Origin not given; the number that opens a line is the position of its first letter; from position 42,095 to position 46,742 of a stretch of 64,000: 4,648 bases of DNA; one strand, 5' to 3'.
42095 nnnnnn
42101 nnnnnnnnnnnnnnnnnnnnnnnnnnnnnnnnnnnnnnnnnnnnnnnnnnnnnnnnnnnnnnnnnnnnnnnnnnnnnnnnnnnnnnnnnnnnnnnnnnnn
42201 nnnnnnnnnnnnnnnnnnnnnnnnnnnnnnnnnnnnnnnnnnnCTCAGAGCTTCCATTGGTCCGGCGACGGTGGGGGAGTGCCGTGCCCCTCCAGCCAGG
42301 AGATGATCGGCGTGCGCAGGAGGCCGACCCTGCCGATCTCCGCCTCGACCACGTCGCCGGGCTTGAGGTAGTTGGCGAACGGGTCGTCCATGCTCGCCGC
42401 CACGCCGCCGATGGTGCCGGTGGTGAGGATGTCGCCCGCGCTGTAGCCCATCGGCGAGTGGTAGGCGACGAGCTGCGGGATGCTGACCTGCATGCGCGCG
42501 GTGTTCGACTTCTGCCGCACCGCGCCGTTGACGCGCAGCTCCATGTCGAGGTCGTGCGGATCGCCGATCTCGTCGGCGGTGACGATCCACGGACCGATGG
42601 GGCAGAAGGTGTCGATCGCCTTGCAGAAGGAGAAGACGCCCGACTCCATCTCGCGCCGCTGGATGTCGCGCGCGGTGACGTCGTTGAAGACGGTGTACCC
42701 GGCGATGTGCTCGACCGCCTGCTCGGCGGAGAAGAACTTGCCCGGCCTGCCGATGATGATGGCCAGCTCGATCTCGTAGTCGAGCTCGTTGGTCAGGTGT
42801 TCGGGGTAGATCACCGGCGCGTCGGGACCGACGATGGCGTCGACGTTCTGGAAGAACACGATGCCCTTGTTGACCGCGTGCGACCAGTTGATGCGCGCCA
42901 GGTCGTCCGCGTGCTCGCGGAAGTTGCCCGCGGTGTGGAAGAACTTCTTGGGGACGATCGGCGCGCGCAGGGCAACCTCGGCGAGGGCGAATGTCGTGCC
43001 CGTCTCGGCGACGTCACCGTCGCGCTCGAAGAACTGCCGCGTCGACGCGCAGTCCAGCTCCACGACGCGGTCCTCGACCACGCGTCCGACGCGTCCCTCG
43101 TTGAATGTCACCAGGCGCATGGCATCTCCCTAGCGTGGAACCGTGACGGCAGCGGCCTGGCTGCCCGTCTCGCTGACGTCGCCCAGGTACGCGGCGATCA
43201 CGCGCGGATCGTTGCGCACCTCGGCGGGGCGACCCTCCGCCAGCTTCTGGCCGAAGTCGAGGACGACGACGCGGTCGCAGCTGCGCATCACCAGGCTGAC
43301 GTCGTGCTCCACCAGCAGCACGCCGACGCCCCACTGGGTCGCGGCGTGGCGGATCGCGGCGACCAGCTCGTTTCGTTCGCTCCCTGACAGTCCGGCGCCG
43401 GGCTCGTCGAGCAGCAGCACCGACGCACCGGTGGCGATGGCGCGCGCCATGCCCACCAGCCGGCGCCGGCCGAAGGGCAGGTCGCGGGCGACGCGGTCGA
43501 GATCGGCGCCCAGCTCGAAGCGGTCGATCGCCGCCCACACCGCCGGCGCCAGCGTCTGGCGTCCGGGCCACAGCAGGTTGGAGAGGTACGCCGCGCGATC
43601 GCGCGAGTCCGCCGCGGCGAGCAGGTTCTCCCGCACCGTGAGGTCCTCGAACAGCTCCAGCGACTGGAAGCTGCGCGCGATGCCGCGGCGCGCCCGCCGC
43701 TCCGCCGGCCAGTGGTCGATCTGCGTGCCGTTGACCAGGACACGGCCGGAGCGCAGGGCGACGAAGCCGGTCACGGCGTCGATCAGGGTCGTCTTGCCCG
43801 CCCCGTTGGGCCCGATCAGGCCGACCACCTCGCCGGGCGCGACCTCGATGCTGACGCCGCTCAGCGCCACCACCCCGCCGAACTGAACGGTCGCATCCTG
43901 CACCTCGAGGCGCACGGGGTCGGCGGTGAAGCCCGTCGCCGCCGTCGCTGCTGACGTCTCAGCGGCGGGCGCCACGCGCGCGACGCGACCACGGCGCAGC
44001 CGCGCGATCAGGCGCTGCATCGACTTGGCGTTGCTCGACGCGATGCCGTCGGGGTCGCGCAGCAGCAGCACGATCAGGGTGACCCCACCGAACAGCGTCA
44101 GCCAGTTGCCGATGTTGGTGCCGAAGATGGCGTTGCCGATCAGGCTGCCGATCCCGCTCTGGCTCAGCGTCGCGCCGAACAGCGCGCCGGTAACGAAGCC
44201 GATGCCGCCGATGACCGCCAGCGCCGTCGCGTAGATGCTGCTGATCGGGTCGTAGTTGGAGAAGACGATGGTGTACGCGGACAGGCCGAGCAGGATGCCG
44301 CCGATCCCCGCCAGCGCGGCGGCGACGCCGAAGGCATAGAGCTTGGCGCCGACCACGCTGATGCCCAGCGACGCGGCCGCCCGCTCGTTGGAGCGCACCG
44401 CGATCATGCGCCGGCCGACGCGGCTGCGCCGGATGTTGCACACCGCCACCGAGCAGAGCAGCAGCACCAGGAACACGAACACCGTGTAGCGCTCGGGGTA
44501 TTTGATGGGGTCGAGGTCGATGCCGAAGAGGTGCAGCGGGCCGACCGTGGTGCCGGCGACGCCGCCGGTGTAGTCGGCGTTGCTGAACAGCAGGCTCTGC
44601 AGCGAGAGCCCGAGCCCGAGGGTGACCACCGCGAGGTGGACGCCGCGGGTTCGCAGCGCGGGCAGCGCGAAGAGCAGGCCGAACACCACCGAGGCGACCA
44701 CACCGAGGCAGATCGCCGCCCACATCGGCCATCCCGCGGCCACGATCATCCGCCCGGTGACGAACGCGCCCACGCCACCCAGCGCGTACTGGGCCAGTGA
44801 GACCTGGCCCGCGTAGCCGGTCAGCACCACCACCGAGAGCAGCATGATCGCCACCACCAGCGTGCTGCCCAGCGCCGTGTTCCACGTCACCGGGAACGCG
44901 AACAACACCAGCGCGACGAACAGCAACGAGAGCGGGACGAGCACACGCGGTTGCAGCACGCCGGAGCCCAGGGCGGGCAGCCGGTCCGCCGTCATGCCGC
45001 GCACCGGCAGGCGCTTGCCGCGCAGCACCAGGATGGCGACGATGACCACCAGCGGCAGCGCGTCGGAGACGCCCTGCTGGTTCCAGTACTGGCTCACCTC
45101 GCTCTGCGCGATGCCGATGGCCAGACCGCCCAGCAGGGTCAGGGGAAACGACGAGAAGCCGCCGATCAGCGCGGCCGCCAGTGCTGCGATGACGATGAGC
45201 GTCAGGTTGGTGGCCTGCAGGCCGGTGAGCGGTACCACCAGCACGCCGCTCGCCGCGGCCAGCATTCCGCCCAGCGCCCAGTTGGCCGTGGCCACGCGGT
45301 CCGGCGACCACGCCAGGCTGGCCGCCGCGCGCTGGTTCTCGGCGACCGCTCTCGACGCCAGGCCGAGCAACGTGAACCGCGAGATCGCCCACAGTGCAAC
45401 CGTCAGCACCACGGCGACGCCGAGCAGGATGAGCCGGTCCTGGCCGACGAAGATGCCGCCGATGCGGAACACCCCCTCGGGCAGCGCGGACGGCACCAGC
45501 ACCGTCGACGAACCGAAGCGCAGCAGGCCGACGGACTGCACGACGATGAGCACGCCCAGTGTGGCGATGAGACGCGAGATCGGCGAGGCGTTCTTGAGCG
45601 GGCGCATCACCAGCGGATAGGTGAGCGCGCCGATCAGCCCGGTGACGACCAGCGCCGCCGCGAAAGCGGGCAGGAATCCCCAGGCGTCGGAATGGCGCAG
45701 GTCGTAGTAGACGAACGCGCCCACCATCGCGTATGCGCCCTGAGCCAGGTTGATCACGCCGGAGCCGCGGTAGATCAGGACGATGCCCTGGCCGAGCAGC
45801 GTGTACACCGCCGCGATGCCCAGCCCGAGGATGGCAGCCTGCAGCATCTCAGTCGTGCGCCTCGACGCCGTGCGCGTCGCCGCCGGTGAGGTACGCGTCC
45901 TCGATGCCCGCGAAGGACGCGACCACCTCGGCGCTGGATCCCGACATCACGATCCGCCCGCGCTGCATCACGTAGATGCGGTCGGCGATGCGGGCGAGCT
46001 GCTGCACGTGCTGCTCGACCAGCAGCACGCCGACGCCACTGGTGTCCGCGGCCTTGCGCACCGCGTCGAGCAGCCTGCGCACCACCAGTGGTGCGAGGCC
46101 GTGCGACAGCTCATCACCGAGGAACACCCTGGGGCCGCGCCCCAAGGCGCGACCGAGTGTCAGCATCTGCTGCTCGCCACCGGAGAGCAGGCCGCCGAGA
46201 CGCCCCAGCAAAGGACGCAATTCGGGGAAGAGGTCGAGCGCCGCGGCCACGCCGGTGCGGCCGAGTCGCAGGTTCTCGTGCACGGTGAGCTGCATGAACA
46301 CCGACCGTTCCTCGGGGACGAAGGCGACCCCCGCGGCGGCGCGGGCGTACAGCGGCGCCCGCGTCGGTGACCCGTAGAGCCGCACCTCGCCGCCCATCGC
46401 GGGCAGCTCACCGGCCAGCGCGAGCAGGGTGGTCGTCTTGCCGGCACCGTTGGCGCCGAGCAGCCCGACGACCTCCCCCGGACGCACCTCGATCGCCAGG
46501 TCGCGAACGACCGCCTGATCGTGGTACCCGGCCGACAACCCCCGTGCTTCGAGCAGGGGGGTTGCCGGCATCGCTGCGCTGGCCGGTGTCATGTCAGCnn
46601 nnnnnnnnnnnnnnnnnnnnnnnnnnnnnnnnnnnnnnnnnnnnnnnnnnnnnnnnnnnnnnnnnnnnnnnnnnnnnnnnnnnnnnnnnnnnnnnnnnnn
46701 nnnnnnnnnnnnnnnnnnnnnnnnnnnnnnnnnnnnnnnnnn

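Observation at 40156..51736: Twelve-gene minus-strand catabolic operon ending in PhyH-CMD, preceded by a GntR regulator and a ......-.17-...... promoter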

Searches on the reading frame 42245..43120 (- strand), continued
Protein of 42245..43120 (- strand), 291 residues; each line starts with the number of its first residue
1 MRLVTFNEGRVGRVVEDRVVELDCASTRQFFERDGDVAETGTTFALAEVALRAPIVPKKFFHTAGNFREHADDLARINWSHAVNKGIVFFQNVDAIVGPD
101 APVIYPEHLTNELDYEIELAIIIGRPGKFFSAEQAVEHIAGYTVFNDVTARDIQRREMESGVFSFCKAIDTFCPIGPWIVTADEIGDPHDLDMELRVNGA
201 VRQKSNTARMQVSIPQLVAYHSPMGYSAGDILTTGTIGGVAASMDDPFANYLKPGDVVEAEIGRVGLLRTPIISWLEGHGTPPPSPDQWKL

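Call 59: find_encoding_contigs(protein=P0154, flank=9000, max_places=2)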
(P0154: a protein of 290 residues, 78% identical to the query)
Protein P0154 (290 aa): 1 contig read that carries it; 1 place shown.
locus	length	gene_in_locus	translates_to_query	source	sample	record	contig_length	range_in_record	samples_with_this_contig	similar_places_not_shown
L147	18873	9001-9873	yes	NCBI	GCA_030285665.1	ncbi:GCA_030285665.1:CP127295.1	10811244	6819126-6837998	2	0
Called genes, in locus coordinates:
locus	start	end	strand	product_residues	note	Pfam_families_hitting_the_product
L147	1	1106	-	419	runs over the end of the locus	PF13416:SBP_bac_8, PF01547:SBP_bac_1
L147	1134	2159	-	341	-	PF00356:LacI, PF13377:Peripla_BP_3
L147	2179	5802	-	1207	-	PF13385:Laminin_G_3, PF07532:Big_4, PF16990:CBM_35 (weak)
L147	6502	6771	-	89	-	-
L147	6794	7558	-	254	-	PF00106:adh_short, PF08659:KR, PF13561:adh_short_C2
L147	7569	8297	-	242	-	PF08659:KR (weak), PF00106:adh_short, PF01370:Epimerase (weak), PF03435:Sacchrp_dh_NADP (weak), PF13561:adh_short_C2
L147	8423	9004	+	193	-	PF02627:CMD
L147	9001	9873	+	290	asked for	PF01557:FAA_hydrolase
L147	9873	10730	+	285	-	PF01557:FAA_hydrolase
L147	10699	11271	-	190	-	PF00440:TetR_N, PF16925:TetR_C_13, PF21993:TetR_C_13_2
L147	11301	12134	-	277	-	PF00561:Abhydrolase_1, PF12697:Abhydrolase_6, PF00561:Abhydrolase_1 (weak)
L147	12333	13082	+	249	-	PF13185:GAF_2, PF03861:ANTAR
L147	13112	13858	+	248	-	PF01590:GAF (weak), PF13185:GAF_2, PF03861:ANTAR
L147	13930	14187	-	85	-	-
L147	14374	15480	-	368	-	PF01594:AI-2E_transport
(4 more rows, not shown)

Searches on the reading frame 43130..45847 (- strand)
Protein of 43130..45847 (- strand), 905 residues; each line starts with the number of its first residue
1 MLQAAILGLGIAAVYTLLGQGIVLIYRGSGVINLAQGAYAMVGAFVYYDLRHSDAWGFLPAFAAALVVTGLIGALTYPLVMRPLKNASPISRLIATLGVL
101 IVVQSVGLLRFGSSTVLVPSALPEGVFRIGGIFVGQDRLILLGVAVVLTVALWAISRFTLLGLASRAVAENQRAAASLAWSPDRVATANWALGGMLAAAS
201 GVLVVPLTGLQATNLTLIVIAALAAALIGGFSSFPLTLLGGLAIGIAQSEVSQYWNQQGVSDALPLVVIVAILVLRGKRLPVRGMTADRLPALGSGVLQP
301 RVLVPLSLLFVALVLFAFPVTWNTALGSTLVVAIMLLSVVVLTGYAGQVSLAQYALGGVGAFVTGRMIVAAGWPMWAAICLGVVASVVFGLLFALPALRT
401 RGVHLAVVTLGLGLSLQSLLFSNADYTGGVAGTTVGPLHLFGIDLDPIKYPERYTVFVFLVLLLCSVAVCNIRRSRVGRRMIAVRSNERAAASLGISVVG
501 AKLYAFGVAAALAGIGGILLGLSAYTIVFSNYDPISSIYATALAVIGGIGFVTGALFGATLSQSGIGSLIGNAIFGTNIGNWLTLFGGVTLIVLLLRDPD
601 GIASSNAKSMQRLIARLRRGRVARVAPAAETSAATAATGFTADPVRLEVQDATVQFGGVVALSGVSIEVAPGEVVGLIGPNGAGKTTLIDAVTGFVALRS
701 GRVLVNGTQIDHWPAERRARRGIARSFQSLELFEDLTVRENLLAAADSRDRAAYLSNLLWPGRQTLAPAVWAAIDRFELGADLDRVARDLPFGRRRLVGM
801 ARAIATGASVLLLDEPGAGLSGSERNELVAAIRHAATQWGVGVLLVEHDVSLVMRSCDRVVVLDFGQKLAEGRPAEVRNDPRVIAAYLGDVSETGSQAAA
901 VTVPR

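Call 5: search_protein_families(library=pfam, proteins=[window:43130-45847:-], max_evalue=0.01)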
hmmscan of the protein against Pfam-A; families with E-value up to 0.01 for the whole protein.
window:43130-45847:- (905 aa): 7 families
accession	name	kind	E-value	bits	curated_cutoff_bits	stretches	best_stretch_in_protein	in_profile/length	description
PF02653.21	BPD_transp_2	-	1.6e-51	175.5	26.8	2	8-273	5-269/269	Branched-chain amino acid transport system / permease component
PF00005.33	ABC_tran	-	8.6e-26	91.6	25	1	662-816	1-135/137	ABC transporter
PF12399.14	BCA_ABC_TP_C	-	8.6e-13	48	25.5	1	867-890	1-24/27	Branched-chain amino acid ATP-binding cassette transporter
PF13304.12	AAA_21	-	5.4e-07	30.4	27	1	675-692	2-19/304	AAA domain, putative AbiEii toxin, Type IV TA system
PF13555.12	AAA_29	-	4.4e-05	23.6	27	1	664-693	14-43/61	P-loop containing region of AAA domain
PF13476.12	AAA_23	-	0.00077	20.6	27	1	665-693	13-40/201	AAA domain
PF13191.12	AAA_16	-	0.0058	17.6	32.6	0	673-816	25-104/167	AAA ATPase domain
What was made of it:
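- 43130..45847 (-): LivH-LivM-LivG fusion (905 aa): two permease domains plus an ATPase. Two BPD_transp_2 stretches, ABC_tran and BCA_ABC_TP_C (call 5).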

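Call 8: search_protein_families(library=ncbifam, proteins=[window:43130-45847:-], max_evalue=0.001)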
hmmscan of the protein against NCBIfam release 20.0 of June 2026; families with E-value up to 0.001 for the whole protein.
window:43130-45847:- (905 aa): 189 families (the best 25 are shown)
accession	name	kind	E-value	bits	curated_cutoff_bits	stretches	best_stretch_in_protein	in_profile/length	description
NF008449.1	PRK11300.1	equivalog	6.4e-61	205.8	362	1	647-890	6-254/255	high-affinity branched-chain amino acid ABC transporter ATP-binding protein LivG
TIGR03411.1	urea_trans_UrtD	equivalog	6.4e-52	176.6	304.1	1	647-889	3-241/242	urea ABC transporter ATP-binding protein UrtD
TIGR04406.1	LPS_export_lptB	equivalog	1.6e-41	142.2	240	1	647-890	2-235/239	LPS export ABC transporter ATP-binding protein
TIGR03410.1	urea_trans_UrtE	equivalog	5.9e-37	127.3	285.8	1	647-879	1-221/230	urea ABC transporter ATP-binding subunit UrtE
TIGR03864.1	PQQ_ABC_ATP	hypoth_equivalog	6.4e-37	127.3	302.25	1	647-880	2-222/236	ABC transporter, ATP-binding subunit, PQQ-dependent alcohol dehydrogenase system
TIGR03409.1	urea_trans_UrtB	equivalog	6e-36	124.6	250.3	2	4-278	3-283/291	urea ABC transporter permease subunit UrtB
NF008144.0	PRK10895.1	equivalog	2.4e-33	115.6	381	1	658-890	15-237/241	LPS export ABC transporter ATP-binding protein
NF041861.1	YtfR_transport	equivalog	1.1e-32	113.1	850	1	647-879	2-226/492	galactofuranose ABC transporter, ATP-binding protein YtfR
TIGR03265.1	PhnT2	equivalog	2.9e-32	112.3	457.7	1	646-892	4-239/353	putative 2-aminoethylphosphonate ABC transporter ATP-binding protein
TIGR01188.1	drrA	subfamily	5.4e-32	111.3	312.45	1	655-879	2-213/302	daunorubicin resistance ABC transporter, ATP-binding protein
TIGR03873.1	F420-0_ABC_ATP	hypoth_equivalog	6.6e-32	110.8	372.4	1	647-887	2-234/256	putative F420-0 ABC transporter ATP-binding protein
NF007082.0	PRK09536.1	equivalog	7.5e-32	110.9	537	1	647-891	4-240/402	corrinoid ABC transporter ATPase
NF010068.0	PRK13548.1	equivalog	4.8e-31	107.8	261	1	646-891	5-244/261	heme ABC transporter ATP-binding protein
TIGR02315.1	ABC_phnC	equivalog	4.9e-31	108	266.1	1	647-879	2-235/243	phosphonate ABC transporter ATP-binding protein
NF008442.0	PRK11288.1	equivalog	5.2e-31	107.5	689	1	646-873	7-226/504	L-arabinose ABC transporter ATP-binding protein AraG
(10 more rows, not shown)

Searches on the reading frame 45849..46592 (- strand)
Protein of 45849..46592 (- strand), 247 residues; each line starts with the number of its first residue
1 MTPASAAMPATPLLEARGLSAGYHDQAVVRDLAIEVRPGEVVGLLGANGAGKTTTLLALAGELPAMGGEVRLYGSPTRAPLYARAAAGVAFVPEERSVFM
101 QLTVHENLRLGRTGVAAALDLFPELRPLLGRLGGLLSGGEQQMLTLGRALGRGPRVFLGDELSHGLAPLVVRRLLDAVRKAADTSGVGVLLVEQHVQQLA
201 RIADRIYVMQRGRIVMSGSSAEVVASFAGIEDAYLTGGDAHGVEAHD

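Call 5: search_protein_families(library=pfam, proteins=[window:45849-46592:-], max_evalue=0.01)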
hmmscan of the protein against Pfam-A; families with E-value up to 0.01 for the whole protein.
window:45849-46592:- (247 aa): 4 families
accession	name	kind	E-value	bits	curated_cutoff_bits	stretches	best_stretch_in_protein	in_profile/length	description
PF00005.33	ABC_tran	-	9e-21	75.3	25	1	30-161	2-134/137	ABC transporter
PF13304.12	AAA_21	-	1.7e-05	25.5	27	0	42-60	2-20/304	AAA domain, putative AbiEii toxin, Type IV TA system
PF25199.1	nSTAND_NTPase5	-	0.00087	19.6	34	1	27-70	27-73/145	Novel STAND NTPase 5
PF13401.12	AAA_22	-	0.007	17.1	27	0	44-194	10-123/130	AAA domain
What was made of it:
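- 45849..46592 (-): LivF-type ABC ATPase (247 aa). PF00005 75.3 bits (call 5).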
